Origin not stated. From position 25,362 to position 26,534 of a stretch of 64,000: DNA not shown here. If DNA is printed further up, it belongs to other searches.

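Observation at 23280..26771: AT-richer island: DUF1156-type Zn-ribbon methyltransferase, translationally coupled PD-(D/E)XK-like ORF and a stand-alone WYL protein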

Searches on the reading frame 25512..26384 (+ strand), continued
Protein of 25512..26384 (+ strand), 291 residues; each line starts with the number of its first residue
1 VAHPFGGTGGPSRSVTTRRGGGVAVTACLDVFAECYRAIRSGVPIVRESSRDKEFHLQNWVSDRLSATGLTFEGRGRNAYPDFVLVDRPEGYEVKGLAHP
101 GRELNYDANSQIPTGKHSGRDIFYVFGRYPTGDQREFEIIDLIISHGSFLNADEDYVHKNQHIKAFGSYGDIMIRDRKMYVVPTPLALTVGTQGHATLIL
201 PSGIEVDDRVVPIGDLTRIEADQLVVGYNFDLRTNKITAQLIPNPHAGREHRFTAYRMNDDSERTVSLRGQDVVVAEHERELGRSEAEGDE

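Call 73: search_dna_similar(query=window:25584-26384:+, collection=plasmids, mode=protein, max_evalue=0.00001, max_rows=25)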
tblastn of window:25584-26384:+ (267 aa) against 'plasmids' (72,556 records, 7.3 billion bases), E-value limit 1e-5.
Records with a match: 4; places in all: 4; records where one place covers at least 80% of the query: 4.
Best place of each record, by identity: <60% 4.
By first word of the organism name: Tabrizicola 1; Acidiphilium 1; Tomitella 1; Rhodococcus 1.
By predicted mobility (MOB-suite, as given by PLSDB): mobilizable 3; conjugative 1.
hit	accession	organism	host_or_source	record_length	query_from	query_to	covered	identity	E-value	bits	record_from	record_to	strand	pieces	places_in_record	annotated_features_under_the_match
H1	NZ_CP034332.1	Tabrizicola piscis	Tanakia koreensis,mono bacterial isolate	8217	2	244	91%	58.3%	1e-94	311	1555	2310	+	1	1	hypothetical protein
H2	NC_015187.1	Acidiphilium multivorum AIU301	-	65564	2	249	93%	56.8%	2e-96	317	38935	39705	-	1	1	hypothetical protein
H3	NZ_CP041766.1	Tomitella fengzijianii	bat,pure culture,feces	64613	1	233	87%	57.6%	5e-87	289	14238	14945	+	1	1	hypothetical protein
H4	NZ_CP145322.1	Rhodococcus ruber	-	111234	1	252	94%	49.8%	1e-78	265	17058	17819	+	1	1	DUF956 family protein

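Call 74: search_dna_similar(query=window:25584-26384:+, collection=phages, mode=protein, max_evalue=0.00001, max_rows=15)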
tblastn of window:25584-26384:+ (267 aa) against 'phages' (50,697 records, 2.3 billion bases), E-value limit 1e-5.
No match.

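Call 75: get_annotated_region(hit=H1, flank=5000)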
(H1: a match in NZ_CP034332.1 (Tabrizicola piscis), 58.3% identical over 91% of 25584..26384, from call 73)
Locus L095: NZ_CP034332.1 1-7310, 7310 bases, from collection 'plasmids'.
description: Tabrizicola piscis strain K13M18 plasmid unnamed4, complete sequence
organism: Tabrizicola piscis (NCBI taxid 2494374)
taxonomy: Bacteria; Pseudomonadota; Alphaproteobacteria; Rhodobacterales; Paracoccaceae; Tabrizicola; Tabrizicola piscis
host: -; source: Tanakia koreensis,mono bacterial isolate; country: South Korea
typing (MOB-suite, as given by PLSDB): mobilizable; relaxase MOBQ
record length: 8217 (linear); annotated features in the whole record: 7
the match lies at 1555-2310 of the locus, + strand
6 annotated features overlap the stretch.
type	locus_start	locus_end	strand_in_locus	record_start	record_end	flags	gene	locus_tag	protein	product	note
CDS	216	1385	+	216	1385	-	mobQ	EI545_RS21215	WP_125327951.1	MobQ family relaxase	-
CDS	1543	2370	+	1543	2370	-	-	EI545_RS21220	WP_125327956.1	hypothetical protein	-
CDS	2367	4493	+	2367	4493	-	-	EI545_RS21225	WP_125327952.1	DNA methyltransferase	GO:0006306 - DNA methylation [Evidence IEA]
CDS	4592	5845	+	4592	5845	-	-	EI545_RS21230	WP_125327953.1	DUF262 domain-containing protein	-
CDS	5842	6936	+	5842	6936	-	-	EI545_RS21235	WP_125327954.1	MAE_28990/MAE_18760 family HEPN-like nuclease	-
CDS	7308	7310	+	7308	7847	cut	-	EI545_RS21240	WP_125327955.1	recombinase family protein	GO:0006310 - DNA recombination [Evidence IEA]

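Call 76: get_annotated_region(hit=H2, flank=5000)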
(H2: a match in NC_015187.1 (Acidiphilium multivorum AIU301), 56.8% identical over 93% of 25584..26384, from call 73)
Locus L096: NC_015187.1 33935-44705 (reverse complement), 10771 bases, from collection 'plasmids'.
description: Acidiphilium multivorum AIU301 plasmid pACMV2, complete sequence
organism: Acidiphilium multivorum AIU301 (NCBI taxid 926570)
taxonomy: Bacteria; Pseudomonadota; Alphaproteobacteria; Rhodospirillales; Acetobacteraceae; Acidiphilium; Acidiphilium multivorum; Acidiphilium multivorum AIU301
host: -; source: -; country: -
typing (MOB-suite, as given by PLSDB): conjugative; replicon rep_cluster_296; relaxase MOBF,MOBQ; mating-pair formation MPF_T
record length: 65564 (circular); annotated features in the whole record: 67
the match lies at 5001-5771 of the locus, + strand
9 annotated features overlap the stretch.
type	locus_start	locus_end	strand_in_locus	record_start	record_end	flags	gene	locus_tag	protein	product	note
CDS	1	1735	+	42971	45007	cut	mobQ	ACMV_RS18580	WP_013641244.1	MobQ family relaxase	-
CDS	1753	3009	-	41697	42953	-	-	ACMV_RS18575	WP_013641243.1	Y-family DNA polymerase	-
CDS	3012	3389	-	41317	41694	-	-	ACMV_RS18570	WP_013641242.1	S24 family peptidase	-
CDS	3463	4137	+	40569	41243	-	-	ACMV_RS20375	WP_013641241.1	SOS response-associated peptidase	GO:0018142 - protein-DNA covalent cross-linking [Evidence IEA]; GO:0009432 - SOS response [Evidence IEA]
CDS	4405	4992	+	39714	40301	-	-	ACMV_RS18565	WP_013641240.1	recombinase family protein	GO:0006310 - DNA recombination [Evidence IEA]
CDS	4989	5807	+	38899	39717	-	-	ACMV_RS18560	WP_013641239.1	hypothetical protein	-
CDS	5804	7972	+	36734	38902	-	-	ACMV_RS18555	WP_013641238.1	DNA methyltransferase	GO:0006306 - DNA methylation [Evidence IEA]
CDS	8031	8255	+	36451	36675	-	-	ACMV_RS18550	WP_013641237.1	hypothetical protein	-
CDS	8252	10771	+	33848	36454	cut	-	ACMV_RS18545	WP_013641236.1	AAA family ATPase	-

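Call 86: search_protein_families(library=phrogs, proteins=[window:25584-26384:+], max_evalue=0.01)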
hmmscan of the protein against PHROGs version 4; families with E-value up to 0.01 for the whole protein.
window:25584-26384:+ (267 aa): 0 families
